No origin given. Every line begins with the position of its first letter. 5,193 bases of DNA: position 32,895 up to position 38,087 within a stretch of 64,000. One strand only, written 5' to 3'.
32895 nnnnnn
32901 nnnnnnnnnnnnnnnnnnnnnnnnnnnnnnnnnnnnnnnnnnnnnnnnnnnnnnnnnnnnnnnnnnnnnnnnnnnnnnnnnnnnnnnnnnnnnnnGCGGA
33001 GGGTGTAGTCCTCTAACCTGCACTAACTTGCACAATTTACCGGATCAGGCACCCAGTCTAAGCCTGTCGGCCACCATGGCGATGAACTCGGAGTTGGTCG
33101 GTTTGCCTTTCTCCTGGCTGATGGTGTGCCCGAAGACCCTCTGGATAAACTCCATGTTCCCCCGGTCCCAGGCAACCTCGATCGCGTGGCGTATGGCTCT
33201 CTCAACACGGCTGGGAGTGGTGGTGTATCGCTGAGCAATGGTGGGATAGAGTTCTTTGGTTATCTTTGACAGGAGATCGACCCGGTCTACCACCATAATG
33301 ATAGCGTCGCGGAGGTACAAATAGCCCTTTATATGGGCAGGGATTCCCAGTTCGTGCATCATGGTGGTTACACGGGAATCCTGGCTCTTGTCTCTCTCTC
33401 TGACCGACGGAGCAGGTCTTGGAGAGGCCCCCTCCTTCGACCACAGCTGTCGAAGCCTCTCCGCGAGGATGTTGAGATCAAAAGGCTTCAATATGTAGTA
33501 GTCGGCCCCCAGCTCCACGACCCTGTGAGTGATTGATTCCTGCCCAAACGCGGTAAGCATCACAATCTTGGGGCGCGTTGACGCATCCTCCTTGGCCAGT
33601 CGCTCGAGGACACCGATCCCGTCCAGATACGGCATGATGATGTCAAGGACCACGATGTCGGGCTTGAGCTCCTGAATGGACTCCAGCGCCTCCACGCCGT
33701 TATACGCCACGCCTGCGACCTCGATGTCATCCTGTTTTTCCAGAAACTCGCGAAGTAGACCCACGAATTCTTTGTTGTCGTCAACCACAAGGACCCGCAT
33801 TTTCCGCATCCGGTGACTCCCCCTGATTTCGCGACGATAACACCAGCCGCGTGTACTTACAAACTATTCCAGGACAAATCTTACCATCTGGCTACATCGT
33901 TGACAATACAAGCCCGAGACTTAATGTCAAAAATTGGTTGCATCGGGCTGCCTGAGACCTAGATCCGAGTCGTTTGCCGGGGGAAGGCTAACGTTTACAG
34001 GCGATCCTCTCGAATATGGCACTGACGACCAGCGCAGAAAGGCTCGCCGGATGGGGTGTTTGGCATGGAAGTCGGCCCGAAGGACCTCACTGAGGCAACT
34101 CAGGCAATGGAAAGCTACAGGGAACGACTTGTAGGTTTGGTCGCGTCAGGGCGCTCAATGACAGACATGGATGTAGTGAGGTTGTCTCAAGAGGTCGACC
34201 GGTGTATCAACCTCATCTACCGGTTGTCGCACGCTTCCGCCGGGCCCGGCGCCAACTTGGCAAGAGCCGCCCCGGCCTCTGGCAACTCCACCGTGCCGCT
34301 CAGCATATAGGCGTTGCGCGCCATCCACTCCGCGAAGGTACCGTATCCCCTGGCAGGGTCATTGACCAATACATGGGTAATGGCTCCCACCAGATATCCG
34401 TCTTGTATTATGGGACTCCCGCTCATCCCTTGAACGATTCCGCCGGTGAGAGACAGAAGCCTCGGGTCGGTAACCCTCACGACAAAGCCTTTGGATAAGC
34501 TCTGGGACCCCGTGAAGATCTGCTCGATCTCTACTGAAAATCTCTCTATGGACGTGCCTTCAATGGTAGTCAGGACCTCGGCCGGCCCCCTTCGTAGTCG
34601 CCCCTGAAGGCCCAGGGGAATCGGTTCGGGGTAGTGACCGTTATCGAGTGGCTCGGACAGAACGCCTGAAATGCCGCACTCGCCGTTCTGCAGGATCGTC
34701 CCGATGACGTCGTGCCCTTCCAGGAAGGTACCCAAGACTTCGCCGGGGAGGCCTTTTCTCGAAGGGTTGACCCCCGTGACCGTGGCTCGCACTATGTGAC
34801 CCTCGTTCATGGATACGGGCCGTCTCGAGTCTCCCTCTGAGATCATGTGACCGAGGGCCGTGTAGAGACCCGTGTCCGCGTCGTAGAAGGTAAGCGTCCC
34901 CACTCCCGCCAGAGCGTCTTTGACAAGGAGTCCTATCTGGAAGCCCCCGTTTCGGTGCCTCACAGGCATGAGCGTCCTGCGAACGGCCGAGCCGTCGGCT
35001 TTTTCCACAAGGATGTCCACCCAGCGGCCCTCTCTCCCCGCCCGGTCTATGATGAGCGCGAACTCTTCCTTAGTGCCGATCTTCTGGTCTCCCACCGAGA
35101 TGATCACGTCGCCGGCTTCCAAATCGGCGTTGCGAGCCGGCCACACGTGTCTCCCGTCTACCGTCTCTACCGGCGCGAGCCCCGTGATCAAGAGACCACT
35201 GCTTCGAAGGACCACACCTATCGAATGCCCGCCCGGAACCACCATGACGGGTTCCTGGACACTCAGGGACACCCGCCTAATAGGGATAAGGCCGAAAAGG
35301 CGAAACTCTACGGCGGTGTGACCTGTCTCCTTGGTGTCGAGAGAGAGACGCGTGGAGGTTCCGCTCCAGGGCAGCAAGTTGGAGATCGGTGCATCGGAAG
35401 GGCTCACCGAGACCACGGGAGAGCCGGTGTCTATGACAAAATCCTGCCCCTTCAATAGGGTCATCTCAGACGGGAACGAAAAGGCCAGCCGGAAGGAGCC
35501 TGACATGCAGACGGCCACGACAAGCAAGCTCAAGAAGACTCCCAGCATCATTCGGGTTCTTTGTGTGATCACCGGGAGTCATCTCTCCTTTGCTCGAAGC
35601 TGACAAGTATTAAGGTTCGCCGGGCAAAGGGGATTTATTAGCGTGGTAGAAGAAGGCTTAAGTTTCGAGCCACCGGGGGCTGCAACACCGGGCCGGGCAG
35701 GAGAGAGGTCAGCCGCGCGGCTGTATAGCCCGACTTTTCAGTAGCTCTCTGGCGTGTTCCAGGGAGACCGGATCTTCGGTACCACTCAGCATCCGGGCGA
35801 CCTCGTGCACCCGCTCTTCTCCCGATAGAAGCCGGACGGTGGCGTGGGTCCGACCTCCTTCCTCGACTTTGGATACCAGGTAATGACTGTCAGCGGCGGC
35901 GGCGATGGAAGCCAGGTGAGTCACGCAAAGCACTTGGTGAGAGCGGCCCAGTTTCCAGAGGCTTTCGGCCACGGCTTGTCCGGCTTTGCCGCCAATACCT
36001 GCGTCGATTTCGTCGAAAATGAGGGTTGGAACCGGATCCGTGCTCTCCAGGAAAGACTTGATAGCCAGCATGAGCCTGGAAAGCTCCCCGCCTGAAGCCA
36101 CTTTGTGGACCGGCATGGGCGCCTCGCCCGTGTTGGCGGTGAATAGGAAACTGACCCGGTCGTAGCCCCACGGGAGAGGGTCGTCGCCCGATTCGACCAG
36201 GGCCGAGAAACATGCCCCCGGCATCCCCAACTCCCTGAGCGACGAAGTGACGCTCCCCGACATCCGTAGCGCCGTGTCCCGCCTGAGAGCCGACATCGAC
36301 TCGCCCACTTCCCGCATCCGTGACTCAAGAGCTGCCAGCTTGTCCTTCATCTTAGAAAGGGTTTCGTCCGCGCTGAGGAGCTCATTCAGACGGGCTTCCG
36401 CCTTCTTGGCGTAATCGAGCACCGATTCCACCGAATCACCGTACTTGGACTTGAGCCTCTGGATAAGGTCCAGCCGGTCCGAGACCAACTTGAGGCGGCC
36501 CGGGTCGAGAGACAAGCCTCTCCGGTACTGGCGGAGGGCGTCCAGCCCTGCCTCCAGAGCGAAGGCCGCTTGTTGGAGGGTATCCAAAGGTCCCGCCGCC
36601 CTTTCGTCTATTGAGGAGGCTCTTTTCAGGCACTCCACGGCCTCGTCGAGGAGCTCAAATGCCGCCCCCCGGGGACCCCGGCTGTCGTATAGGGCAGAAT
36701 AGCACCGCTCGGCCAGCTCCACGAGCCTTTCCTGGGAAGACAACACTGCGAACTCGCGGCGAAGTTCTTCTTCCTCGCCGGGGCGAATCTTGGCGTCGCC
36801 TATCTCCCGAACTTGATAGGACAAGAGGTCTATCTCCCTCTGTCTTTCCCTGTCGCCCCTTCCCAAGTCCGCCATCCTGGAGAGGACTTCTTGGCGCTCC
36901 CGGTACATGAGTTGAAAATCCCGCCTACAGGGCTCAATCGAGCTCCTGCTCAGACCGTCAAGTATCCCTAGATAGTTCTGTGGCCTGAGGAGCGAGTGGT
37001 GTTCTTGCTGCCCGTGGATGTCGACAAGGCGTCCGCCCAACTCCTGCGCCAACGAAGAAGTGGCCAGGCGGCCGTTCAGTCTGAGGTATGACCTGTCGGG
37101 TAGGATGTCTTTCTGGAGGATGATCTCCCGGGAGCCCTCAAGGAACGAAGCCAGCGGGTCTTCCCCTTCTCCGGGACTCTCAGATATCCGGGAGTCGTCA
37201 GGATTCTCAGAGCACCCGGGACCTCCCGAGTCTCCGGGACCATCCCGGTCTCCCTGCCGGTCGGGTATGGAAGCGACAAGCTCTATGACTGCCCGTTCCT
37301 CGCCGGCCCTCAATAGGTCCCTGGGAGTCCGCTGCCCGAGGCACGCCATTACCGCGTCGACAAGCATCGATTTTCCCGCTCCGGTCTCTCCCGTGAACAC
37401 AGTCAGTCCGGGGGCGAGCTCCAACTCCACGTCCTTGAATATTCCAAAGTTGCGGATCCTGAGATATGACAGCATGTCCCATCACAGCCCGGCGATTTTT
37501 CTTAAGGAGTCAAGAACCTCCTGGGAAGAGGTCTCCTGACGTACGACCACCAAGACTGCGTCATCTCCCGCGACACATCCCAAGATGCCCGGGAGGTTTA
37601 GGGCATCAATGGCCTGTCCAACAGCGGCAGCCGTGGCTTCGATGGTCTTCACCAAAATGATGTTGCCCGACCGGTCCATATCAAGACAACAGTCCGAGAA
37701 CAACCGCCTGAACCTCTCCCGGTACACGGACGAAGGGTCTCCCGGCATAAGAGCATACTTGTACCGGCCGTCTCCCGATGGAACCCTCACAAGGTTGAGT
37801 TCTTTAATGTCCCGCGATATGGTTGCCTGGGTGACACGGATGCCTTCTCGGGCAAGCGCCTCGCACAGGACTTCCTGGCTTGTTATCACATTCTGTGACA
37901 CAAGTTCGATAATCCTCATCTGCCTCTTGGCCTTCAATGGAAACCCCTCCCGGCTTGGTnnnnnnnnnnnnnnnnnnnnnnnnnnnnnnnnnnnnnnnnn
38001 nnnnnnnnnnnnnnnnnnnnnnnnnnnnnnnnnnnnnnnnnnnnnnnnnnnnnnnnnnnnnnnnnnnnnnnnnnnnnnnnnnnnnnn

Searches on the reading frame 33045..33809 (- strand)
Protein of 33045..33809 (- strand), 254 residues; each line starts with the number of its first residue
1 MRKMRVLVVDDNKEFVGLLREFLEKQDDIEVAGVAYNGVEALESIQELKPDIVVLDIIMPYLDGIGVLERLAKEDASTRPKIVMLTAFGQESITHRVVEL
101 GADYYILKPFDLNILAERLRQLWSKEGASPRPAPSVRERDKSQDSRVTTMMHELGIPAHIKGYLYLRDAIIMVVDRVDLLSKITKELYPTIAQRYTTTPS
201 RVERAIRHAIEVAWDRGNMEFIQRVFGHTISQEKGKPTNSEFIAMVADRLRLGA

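Call 32: search_protein_families(library=pfam, proteins=[window:33045-33809:-], max_evalue=0.001)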
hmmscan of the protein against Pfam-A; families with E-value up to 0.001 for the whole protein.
window:33045-33809:- (254 aa): 2 families
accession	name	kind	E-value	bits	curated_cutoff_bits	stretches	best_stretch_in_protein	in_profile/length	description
PF08769.17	Spo0A_C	-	4.8e-45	152.3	25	1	147-250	1-104/104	Sporulation initiation factor Spo0A C terminal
PF00072.30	Response_reg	-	2e-27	96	30.2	1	6-119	1-110/111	Response regulator receiver domain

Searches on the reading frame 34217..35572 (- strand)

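Call 32: search_protein_families(library=pfam, proteins=[window:34217-35572:-], max_evalue=0.001)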
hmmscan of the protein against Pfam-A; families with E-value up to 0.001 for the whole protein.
window:34217-35572:- (451 aa): 3 families
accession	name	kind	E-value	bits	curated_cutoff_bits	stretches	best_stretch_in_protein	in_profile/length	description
PF05580.18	Peptidase_S55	-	3.1e-73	246.7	25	1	211-417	3-209/210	SpoIVB peptidase S55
PF17820.7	PDZ_6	-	6.7e-05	23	27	1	145-176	10-41/54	PDZ domain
PF13180.12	PDZ_2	-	0.00022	21.9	27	1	145-189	24-67/80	PDZ domain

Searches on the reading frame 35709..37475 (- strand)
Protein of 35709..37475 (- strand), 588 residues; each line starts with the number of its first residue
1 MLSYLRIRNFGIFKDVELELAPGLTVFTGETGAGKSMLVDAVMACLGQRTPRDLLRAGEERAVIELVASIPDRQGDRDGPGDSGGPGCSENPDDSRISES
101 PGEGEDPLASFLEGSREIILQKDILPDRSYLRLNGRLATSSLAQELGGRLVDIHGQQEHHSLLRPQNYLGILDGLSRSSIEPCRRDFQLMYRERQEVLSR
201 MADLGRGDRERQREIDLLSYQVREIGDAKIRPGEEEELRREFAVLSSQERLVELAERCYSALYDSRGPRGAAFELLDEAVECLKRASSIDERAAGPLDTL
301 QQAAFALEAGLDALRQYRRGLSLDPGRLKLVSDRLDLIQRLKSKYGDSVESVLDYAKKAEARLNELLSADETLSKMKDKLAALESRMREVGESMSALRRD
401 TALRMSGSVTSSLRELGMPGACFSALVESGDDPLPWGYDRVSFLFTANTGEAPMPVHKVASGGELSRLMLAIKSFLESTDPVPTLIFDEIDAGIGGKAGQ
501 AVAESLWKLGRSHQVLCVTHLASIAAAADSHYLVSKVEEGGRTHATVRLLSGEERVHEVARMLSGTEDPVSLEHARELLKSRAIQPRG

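Call 4: search_protein_families(library=pfam, proteins=[window:35709-37475:-], max_evalue=0.01)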
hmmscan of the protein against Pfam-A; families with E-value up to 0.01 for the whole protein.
window:35709-37475:- (588 aa): 8 families
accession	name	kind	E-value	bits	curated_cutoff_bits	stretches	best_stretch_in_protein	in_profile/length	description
PF02463.25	SMC_N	-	6.1e-17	62.2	40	2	352-540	112-217/220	RecF/RecN/SMC N terminal domain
PF13476.12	AAA_23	-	3.4e-14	54.4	27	1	5-53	2-50/201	AAA domain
PF13555.12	AAA_29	-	1.7e-07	31.3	27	1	2-46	1-46/61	P-loop containing region of AAA domain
PF13175.12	AAA_15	-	3.3e-05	24.1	32.1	1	1-42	1-43/374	AAA ATPase domain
PF13401.12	AAA_22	-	0.00031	21.5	27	0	22-49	5-32/130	AAA domain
PF13304.12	AAA_21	-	0.0011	19.5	27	0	354-521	184-299/304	AAA domain, putative AbiEii toxin, Type IV TA system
PF13514.12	AAA_27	-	0.004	17.2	22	0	2-45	3-49/206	AAA domain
PF05729.18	NACHT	-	0.0053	17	26.7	0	25-50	3-28/167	NACHT domain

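Call 5: search_protein_families(library=ncbifam, proteins=[window:35709-37475:-], max_evalue=0.01)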
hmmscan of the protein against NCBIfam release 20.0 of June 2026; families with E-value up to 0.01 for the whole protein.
window:35709-37475:- (588 aa): 23 families
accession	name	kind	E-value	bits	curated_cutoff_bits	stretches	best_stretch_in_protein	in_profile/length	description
TIGR00634.1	recN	equivalog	1.2e-134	450.3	407.85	1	1-580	1-562/563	DNA repair protein RecN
NF008121.0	PRK10869.1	equivalog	4.5e-94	315.9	418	2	112-580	85-552/553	DNA repair protein RecN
TIGR02169.1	SMC_prok_A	equivalog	1.2e-08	33.2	729.4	1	5-57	5-57/1165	chromosome segregation protein SMC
NF002572.0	PRK02224.1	equivalog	2.8e-08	32.6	1087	1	3-66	4-72/888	DNA double-strand break repair ATPase Rad50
NF045487.1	ASRP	equivalog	1.5e-07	30.5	300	1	9-67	1-57/593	archaea-specific SMC-related protein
NF041035.1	Rad50_Halo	equivalog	2e-07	29.8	1000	1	4-67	5-73/883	DNA double-strand break repair ATPase Rad50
NF002244.0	PRK01156.1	equivalog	3.2e-07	28.8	847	1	4-46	5-47/895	DNA double-strand break repair ATPase Rad50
NF003034.1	PRK03918.1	equivalog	1.9e-06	26.2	700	1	3-54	4-58/878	DNA double-strand break repair ATPase Rad50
TIGR00611.2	recf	equivalog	3.7e-06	26.3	172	1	3-52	2-51/339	DNA replication/repair protein RecF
TIGR02168.1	SMC_prok_B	equivalog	3.8e-06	24.9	567.35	0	13-64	13-64/1181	chromosome segregation protein SMC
NF010680.0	PRK14079.1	equivalog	6.4e-06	25.4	386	1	2-64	3-69/349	recombination protein F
TIGR02857.1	CydD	equivalog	1e-05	24.7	435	1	461-530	460-525/529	thiol reductant ABC exporter subunit CydD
NF045780.1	TrlF_fam_ATP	equivalog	1.1e-05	24.3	350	1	5-81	293-379/944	TrlF family AAA-like ATPase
NF047739.1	antiphage_MADS3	equivalog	2e-05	23.9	420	0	458-534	315-389/427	methylation-associated defense system AAA family ATPase MAD3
NF041034.1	Rad50_Sulf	equivalog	4.5e-05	21.5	1000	0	6-67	7-72/872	DNA double-strand break repair ATPase Rad50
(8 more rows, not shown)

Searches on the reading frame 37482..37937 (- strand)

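Call 4: search_protein_families(library=pfam, proteins=[window:37482-37937:-], max_evalue=0.01)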
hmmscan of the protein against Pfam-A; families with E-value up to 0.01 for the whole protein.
window:37482-37937:- (151 aa): 2 families
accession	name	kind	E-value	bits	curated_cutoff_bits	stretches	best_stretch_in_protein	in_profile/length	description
PF01316.27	Arg_repressor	-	1.9e-21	76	27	1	2-65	3-66/70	Arginine repressor, DNA binding domain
PF02863.23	Arg_repressor_C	-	2.9e-21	75.5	25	1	80-146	1-67/68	Arginine repressor, C-terminal domain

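Call 5: search_protein_families(library=ncbifam, proteins=[window:37482-37937:-], max_evalue=0.01)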
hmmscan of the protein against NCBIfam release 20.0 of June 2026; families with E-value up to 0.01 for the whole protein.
window:37482-37937:- (151 aa): 6 families
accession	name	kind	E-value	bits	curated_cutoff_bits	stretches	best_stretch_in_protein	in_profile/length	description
NF001680.0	PRK00441.1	equivalog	3.4e-42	144.1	184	1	1-148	1-147/150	arginine repressor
NF003281.1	PRK04280.1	equivalog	5.2e-39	133.7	182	1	1-145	1-144/148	transcriptional regulator AhrC/ArgR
TIGR01529.1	argR_whole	equivalog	1.7e-37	128.7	130.45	1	4-148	2-145/146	arginine repressor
NF002880.0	PRK03341.1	equivalog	3e-36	124.6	200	1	2-148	15-166/170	arginine repressor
NF003457.0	PRK05066.1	equivalog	8.4e-12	44.9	194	1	11-147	16-150/156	transcriptional regulator ArgR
NF007720.0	PRK10411.1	equivalog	0.0049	16.2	259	1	1-49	1-44/243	L-fucose operon activator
